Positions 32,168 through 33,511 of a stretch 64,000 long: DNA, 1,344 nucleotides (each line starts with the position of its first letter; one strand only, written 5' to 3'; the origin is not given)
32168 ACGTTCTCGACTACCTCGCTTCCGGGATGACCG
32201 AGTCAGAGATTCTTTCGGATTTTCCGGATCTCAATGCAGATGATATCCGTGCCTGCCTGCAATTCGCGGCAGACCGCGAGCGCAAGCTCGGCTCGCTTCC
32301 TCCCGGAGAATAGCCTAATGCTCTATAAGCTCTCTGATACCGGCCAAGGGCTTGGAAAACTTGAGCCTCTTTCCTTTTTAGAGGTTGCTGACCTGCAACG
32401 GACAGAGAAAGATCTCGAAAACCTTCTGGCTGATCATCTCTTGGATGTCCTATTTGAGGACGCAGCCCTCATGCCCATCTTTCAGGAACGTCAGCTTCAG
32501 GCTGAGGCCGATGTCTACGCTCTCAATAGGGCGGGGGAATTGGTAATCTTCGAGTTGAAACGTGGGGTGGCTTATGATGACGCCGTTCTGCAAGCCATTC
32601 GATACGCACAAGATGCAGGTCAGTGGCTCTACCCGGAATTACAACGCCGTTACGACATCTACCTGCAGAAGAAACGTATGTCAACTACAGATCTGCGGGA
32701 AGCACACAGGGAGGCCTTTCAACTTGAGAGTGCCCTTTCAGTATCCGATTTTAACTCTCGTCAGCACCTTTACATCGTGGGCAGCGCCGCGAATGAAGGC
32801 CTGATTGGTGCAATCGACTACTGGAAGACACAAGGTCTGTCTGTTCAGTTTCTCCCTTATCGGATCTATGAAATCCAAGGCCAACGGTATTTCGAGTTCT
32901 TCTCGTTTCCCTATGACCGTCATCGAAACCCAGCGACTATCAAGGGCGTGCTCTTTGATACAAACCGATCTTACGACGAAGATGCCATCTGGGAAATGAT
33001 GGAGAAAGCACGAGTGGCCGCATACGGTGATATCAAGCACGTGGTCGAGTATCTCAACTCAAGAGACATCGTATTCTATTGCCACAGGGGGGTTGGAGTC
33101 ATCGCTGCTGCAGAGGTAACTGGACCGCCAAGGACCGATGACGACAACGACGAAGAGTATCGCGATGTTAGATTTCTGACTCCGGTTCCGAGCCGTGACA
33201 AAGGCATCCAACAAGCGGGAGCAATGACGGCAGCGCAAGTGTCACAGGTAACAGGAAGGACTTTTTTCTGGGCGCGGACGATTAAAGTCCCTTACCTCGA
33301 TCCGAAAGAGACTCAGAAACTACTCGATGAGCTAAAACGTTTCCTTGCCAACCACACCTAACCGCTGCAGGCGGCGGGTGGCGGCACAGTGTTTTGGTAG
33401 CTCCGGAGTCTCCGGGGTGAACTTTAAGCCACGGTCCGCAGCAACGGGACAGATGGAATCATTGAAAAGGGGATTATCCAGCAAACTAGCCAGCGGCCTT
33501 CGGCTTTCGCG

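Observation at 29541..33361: Candidate undescribed module: giant 2OG-Fe(II) oxygenase fusion + DUF433 + PD-(D/E)xK/EVE nuclease, wedged between Dcm-Vsr and an R-M system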

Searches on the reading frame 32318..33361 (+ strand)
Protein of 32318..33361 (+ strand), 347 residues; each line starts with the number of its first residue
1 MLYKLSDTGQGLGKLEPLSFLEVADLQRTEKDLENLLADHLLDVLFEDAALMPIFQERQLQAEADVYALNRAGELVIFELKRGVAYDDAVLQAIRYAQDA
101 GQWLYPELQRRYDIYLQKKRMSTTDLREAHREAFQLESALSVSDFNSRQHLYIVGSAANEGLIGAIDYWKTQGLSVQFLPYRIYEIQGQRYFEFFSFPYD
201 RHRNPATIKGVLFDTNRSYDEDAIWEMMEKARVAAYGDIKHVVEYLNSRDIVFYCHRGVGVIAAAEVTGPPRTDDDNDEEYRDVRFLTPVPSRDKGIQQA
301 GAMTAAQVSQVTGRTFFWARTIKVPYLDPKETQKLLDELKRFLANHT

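Call 3: search_protein_families(library=pfam, proteins=[window:32318-33361:+], max_evalue=0.01)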
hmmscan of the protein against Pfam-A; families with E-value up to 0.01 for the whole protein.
window:32318-33361:+ (347 aa): 0 families

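Call 4: search_protein_families(library=padloc, proteins=[window:32318-33361:+], max_evalue=0.01)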
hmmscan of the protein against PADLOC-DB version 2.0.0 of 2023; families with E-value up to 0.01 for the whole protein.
window:32318-33361:+ (347 aa): 5 families
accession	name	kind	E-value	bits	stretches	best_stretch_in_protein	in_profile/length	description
PDLC04916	PDC-S11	-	1.4e-15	55.2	1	28-193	23-179/358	-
PDLC04915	PDC-S11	-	1.4e-13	48.9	1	12-191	11-187/379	-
PDLC04909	PDC-S11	-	1.8e-07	29.1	1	20-131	24-129/347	-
PDLC04913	PDC-S11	-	2e-06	25.1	1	64-158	62-156/375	-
PDLC04910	PDC-S11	-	0.00012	19.4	1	64-158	61-155/359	-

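Call 5: search_protein_families(library=ncbifam, proteins=[window:32318-33361:+], max_evalue=0.1)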
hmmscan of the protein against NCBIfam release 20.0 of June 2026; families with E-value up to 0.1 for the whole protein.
window:32318-33361:+ (347 aa): 1 family
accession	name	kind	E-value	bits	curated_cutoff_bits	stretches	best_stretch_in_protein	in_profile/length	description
NF003270.0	PRK04247.1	equivalog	1.1e-06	27.9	216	1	25-99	125-197/250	endonuclease NucS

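Call 6: search_solved_structures(query=window:32318-33361:+, max_evalue=10, show_alignments=2)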
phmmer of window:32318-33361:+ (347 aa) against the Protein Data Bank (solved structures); distinct sequences matched with E-value up to 10: 8.
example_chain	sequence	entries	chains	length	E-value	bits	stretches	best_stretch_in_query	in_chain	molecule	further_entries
5u2u_A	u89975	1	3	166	0.058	15.6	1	22-65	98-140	Heat shock protein 104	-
6amn_A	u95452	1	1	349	0.15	14.3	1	22-65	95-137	Heat shock protein 104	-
5wbw_A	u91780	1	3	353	0.15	14.3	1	22-65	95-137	Heat shock protein 104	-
2vld_A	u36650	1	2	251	0.19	13.9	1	27-99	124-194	Endonuclease NucS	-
5kne_A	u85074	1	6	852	0.33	13.1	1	22-65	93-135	Heat shock protein 104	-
6n8t_A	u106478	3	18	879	0.34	13.1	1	22-65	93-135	Heat shock protein 104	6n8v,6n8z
6ahf_A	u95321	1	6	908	0.35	13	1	22-65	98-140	Heat shock protein 104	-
5vjh_A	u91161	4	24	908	0.36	13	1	22-65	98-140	Heat shock protein 104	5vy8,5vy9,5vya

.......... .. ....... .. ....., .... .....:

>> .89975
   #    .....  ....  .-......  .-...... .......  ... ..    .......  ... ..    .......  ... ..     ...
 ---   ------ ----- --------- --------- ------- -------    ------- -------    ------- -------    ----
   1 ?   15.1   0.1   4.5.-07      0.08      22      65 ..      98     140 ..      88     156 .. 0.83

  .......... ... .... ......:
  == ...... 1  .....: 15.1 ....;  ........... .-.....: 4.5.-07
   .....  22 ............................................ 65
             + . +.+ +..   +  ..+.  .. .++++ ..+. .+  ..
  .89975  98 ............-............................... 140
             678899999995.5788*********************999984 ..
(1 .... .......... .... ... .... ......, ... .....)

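Call 8: find_homologous_proteins(query=window:32318-33361:+)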
Query window:32318-33361:+ (347 aa): 1135 proteins with E <= 0.001 among 8000 candidates; the best 120 are listed.
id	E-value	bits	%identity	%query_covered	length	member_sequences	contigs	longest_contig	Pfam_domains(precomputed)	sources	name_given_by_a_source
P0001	3.1e-205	699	89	100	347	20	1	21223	-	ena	-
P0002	1.1e-203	694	89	100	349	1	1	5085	-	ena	-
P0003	2.7e-193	659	85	100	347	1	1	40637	-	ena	-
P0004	4.2e-186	636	81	100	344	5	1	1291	-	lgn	-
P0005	1.7e-185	634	82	100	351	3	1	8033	-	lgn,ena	-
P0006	5.5e-185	632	82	100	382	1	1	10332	-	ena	-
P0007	2.3e-180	617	81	100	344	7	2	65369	-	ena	-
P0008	6.2e-179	612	78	100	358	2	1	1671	-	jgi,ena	-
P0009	1.8e-176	604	81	100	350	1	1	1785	-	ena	-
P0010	3.3e-175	600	78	100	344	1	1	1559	-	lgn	-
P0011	1.4e-169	581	75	99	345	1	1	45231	-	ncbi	-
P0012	1.4e-167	575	75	99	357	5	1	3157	-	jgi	jgi:hypothetical protein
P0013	8.5e-166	569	73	99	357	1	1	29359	-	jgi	jgi:hypothetical protein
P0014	7.3e-165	566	75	99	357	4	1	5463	-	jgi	jgi:hypothetical protein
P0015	3.0e-164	564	74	99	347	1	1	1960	-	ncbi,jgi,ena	jgi:hypothetical protein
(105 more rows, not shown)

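Call 15: find_related_loci(query=A1, collection=genome_contigs, flank=10000)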
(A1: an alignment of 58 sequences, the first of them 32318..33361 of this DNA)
Query A1 (347 aa) in genome_contigs; peptide patterns used: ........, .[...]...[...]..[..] (x = any residue, [..] = any of these).
170 stretches matched a pattern; 102 encode a relative of the query (tblastn E <= 1e-3); the best 80 are kept; 80 distinct loci.
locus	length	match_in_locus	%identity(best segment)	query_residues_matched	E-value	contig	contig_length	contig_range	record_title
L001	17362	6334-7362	75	1-344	5e-176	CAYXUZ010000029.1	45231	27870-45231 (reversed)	MAG TPA_asm: uncultured Ardenticatenaceae bacterium isolate binchicken_co179_187 genome assembly, contig: NODE_2306_leng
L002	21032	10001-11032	68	1-347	1e-159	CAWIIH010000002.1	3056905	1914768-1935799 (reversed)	MAG: uncultured Acidobacteriaceae bacterium isolate MFD09286.bin.1.148 genome assembly, contig: contig_28274, whole geno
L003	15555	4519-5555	79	1-347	4e-160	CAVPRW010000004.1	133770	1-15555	MAG: uncultured Nitrospinota bacterium isolate MFD10007.bin.2.94 genome assembly, contig: contig_15291, whole genome sho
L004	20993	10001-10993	67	1-334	3e-152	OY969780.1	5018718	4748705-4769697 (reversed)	MAG: uncultured Acidobacteriaceae bacterium isolate MFD09603.bin.c.4 genome assembly, chromosome: 1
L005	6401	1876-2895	64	1-343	5e-146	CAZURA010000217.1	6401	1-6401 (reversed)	MAG TPA_asm: uncultured Bacteroides sp. isolate SRP077602_co5_373 genome assembly, contig: NODE_46329_length_6401_cov_7.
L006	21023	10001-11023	63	1-347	7e-144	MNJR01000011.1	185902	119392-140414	MAG: Acidobacteria bacterium 13_1_20CM_3_53_8 13_1_20cm_3_scaffold_0, whole genome shotgun sequence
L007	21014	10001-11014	63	1-344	3e-142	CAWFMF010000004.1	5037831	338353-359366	MAG: uncultured Acidobacteriota bacterium isolate MFD04212.bin.1.294 genome assembly, contig: contig_41, whole genome sh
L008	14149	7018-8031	61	1-343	5e-142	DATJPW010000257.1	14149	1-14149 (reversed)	MAG TPA_asm: Desulfomonilaceae bacterium isolate SMAG_U14923 k141_4122780, whole genome shotgun sequence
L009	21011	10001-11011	62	1-343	1e-140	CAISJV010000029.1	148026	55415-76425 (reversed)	MAG: uncultured delta proteobacterium isolate AlinenLipids_bin-9048 genome assembly, contig: bin-9048:29/95, whole genom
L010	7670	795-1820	60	1-343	6e-139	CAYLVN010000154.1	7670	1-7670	MAG TPA_asm: uncultured Fibrobacter sp. isolate SRP192927_co6_750 genome assembly, contig: NODE_25663_length_7670_cov_4.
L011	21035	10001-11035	59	1-347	3e-137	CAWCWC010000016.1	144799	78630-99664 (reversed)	MAG: uncultured Acidobacteriaceae bacterium isolate MFD01689.bin.2.71 genome assembly, contig: contig_35305, whole genom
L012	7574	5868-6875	58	1-343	2e-134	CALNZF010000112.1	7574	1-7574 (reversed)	MAG: uncultured Nitrosopumilaceae archaeon isolate LOGT_bin.0172 genome assembly, contig: contig_147026, whole genome sh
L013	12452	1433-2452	55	1-347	1e-131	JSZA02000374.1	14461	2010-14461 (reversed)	Candidatus Thiomargarita nelsonii isolate Hydrate Ridge NODE_513_length_14461_cov_160.083_ID_1025, whole genome shotgun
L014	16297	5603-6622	56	1-347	2e-130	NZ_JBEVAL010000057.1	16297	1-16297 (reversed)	MAG: Meiothermus cerbereus isolate TW003M Tamdykul_water_contig_191, whole genome shotgun sequence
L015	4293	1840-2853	57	1-344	4e-132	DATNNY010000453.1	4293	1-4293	MAG TPA_asm: Pyrinomonadaceae bacterium isolate SMAG_U11517 k141_882026, whole genome shotgun sequence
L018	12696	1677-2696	56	1-347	7e-130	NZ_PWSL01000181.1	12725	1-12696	MAG: Desulfonatronospira sp. isolate CSSed11_143 CS-Sed11-C7308, whole genome shotgun sequence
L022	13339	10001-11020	55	1-347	3e-128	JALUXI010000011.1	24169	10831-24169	MAG: Piscirickettsiaceae bacterium isolate 131-447_metabat1_scaf2bin.036 131-447_scaffold_1054_c1, whole genome shotgun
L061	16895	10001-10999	52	1-343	3e-110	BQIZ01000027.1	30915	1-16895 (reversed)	MAG: Nitrospirales bacterium NPIRA06 DNA, sequence027, whole genome shotgun sequence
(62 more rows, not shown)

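Call 22: predict_structure(alignment_id=A1)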
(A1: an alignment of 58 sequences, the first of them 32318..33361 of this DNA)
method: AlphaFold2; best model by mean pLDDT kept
length: 347 residues; sequences in the alignment: 58
mean_pLDDT: 81.2   pTM: 0.58
mean pLDDT of the five models: 81.2, 76.5, 76.2, 73.1, 70.4
residues with pLDDT >= 90: 101; 70-90: 182; 50-70: 60; < 50: 4
segments of 3 or more residues with pLDDT < 50: 319-322
pLDDT, mean of each block of 10 residues (from residue 1): 74 74 71 74 67 78 83 93 73 91 96 91 93 94 96 85 87 88 84 68 60 59 84 85 79 84 91 85 93 77 86 66 64 91 80
secondary structure, 60 per line:
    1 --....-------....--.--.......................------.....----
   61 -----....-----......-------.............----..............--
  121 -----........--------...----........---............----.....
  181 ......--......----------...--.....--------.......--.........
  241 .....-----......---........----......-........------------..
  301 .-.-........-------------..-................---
elements in order: E3-6 E14-17 H23-45 E52-56 E66-69 E75-80 H88-100 H105-118 H126-133 E149-156 H160-171 E176-186 E189-194 E210-214 H223-229 E232-236 H237-245 E251-256 E260-267 E272-274 E279-286 H305-312 H329-344

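Call 33: find_encoding_contigs(protein=P0001, flank=8000, max_places=2)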
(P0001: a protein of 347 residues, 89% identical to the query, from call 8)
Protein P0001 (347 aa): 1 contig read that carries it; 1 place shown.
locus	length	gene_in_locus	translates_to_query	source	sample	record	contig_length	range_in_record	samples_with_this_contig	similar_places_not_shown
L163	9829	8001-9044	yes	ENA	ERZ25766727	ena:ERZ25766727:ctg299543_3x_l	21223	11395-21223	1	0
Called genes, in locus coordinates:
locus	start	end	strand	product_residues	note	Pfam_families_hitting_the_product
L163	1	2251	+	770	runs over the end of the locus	PF10412:TrwB_AAD_bind (faint), PF12696:TraG-D_C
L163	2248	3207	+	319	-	PF00437:T2SSE, PF27713:UCP018868, PF13555:AAA_29 (faint)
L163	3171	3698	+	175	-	PF00565:SNase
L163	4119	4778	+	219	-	-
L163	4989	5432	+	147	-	-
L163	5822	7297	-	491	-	PF13091:PLDc_2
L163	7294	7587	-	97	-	-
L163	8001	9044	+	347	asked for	-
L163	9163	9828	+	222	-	?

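Call 34: find_encoding_contigs(protein=P0003, flank=8000, max_places=2)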
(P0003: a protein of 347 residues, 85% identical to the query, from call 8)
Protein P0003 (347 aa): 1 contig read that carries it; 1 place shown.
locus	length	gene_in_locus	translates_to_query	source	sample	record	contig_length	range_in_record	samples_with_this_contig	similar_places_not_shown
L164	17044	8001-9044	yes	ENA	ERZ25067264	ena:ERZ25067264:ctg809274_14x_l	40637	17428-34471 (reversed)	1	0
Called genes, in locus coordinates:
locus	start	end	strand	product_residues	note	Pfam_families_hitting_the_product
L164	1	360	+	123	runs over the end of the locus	PF13620:CarboxypepD_reg, PF13715:CarbopepD_reg_2 (faint)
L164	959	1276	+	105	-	PF00076:RRM_1, PF16842:RRM_occluded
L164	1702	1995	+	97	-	-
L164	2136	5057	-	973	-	PF01565:FAD_binding_4, PF02913:FAD-oxidase_C, PF13183:Fer4_8, PF13534:Fer4_17 (weak), PF02754:CCG (faint)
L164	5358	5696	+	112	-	PF12844:HTH_19 (weak), PF13560:HTH_31, PF01381:HTH_3, PF13443:HTH_26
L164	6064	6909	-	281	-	PF02353:CMAS (weak), PF13489:Methyltransf_23, PF01209:Ubie_methyltran, PF13847:Methyltransf_31, PF08241:Methyltransf_11, PF08242:Methyltransf_12, PF13649:Methyltransf_25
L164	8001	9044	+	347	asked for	-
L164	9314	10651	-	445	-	PF00202:Aminotran_3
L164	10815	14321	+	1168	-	PF17757:UvrB_inter, PF02559:CarD_TRCF_RID, PF00270:DEAD, PF04851:ResIII (weak), PF00271:Helicase_C, PF03461:TRCF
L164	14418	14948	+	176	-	PF00227:Proteasome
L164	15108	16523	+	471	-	PF07728:AAA_5 (faint), PF00004:AAA, PF07724:AAA_2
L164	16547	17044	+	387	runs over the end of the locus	PF00041:fn3 (faint), PF25833:Fn3_SaeA_3rd (faint)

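Call 51: search_protein_families(library=pfam, alignment_id=A1, max_evalue=1)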
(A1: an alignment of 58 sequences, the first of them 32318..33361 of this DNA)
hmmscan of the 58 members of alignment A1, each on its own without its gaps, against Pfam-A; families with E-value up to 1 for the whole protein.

A. member 1, window:32318-33361:+ (347 aa): 1 family
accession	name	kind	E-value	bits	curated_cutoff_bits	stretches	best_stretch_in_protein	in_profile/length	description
PF01939.22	NucS_C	-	0.045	14.2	24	0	30-97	2-67/124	Endonuclease NucS C-terminal domain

B. families by the number of members that match (of 58 scanned): 21 families
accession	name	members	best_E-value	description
PF01939.22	NucS_C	33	6.7e-05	Endonuclease NucS C-terminal domain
PF01878.24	EVE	9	0.0065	EVE domain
PF18576.7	HTH_52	7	0.036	Helix-turn-helix domain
PF15382.11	DUF4609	4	0.26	Domain of unknown function (DUF4609)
PF01947.21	Rv2949c-like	2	0.0068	Chorismate pyruvate-lyase Rv2949c-like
PF22819.2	TcaA_5th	2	0.098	TcaA protein NTF2-like domain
PF00484.24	Pro_CA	1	0.0023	Carbonic anhydrase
PF19229.4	DUF5882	1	0.029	Family of unknown function (DUF5882)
PF16725.10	Nucleolin_bd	1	0.049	Nucleolin binding domain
PF13810.12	DUF4185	1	0.062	Domain of unknown function (DUF4185)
PF14705.12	Costars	1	0.074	Costars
PF13635.12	DUF4143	1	0.082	Domain of unknown function (DUF4143)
PF14339.12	DUF4394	1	0.086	Domain of unknown function (DUF4394)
PF09638.15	Ph1570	1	0.087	Ph1570 protein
PF02559.22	CarD_TRCF_RID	1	0.092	CarD-like/TRCF RID domain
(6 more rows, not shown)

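Call 53: search_solved_structures(query=A1, max_evalue=10, show_alignments=3)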
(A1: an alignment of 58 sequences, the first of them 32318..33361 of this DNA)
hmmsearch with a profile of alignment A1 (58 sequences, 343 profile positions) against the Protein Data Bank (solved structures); distinct sequences matched with E-value up to 10: 5.
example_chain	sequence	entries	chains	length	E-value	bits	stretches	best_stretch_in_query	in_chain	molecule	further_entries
2vld_A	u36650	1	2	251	0.00014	24.4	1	48-98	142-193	Endonuclease NucS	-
5u2u_A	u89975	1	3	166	0.36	13.2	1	21-64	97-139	Heat shock protein 104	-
5gke_A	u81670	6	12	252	0.76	12.1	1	51-97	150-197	Endonuclease EndoMS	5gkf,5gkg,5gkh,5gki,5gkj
8zb7_O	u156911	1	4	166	0.81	12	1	44-139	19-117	Tropomyosin alpha-1 chain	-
4d3q_A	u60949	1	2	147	1.2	11.5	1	215-272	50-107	DUAL SPECIFICITY PROTEIN PHOSPHATASE 19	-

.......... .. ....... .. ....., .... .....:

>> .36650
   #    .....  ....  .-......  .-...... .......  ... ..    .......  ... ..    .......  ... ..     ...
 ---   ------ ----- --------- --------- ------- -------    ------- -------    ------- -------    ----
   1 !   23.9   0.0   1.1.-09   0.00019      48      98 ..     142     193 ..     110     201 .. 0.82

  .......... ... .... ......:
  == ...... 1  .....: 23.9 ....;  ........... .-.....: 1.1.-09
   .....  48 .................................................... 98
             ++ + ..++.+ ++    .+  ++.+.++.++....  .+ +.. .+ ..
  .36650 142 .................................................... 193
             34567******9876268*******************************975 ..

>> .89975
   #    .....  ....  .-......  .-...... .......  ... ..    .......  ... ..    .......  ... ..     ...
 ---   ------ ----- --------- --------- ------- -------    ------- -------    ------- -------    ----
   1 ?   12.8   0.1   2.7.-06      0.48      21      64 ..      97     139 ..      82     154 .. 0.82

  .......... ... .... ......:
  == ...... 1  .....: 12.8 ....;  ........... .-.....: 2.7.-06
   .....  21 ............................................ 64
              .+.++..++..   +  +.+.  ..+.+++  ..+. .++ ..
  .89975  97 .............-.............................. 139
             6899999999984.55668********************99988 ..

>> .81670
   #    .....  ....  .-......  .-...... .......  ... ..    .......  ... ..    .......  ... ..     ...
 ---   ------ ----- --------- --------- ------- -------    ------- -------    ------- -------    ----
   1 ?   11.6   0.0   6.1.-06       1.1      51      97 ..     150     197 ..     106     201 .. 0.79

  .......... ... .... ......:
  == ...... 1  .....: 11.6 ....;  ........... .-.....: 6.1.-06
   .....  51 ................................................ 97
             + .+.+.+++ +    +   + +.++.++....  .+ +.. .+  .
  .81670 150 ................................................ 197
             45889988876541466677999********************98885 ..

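Call 67: search_protein_families(library=pfam, proteins=[L018:4672-6174:+, L018:6023-7468:+, L061:11010-13364:+, L022:6054-7094:-], max_evalue=0.001)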
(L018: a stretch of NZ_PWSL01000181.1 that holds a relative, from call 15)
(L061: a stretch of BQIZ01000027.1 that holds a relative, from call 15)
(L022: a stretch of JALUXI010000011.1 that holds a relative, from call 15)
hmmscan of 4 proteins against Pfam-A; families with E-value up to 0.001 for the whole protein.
L018:4672-6174:+ (500 aa): 2 families
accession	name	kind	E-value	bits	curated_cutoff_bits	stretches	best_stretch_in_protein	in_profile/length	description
PF02384.22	N6_Mtase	-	2.7e-110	369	20.4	1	139-460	2-311/311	N-6 DNA Methylase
PF12161.14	HsdM_N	-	5.9e-27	95.4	24.5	1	2-126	6-134/135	HsdM N-terminal domain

L018:6023-7468:+ (481 aa): 1 family
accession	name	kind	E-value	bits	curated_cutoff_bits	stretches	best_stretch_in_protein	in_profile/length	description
PF01420.25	Methylase_S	-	1.7e-36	126.4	22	2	50-226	2-167/168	Type I restriction modification DNA specificity domain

L061:11010-13364:+ (784 aa): 6 families
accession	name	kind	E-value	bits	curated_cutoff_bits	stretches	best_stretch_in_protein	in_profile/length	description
PF04851.21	ResIII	-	5e-36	124.5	22.5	1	151-335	3-164/164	Type III restriction enzyme, res subunit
PF08463.15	EcoEI_R_C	-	2.5e-32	112.7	24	1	621-778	1-163/163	EcoEI R protein C-terminal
PF18766.7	SWI2_SNF2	-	6.7e-17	62.3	26.7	1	156-370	2-192/221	SWI2/SNF2 ATPase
PF00270.35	DEAD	-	3.1e-10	40.5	26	1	156-336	4-162/167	DEAD/DEAH box helicase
PF00271.37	Helicase_C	-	2.2e-06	28.3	23.5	1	422-526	11-108/110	Helicase conserved C-terminal domain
PF04313.20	HSDR_N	-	0.0002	21.7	25.1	0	47-108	124-194/198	Type I restriction enzyme R protein N terminus (HSDR_N)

L022:6054-7094:- (346 aa): 2 families
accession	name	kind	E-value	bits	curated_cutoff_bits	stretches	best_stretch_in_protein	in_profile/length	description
PF25583.1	WCX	-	1e-17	64.7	23.9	1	264-339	3-75/76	WCX domain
PF13280.12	WYL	-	4.8e-13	49.3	21.8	1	166-233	2-70/70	WYL domain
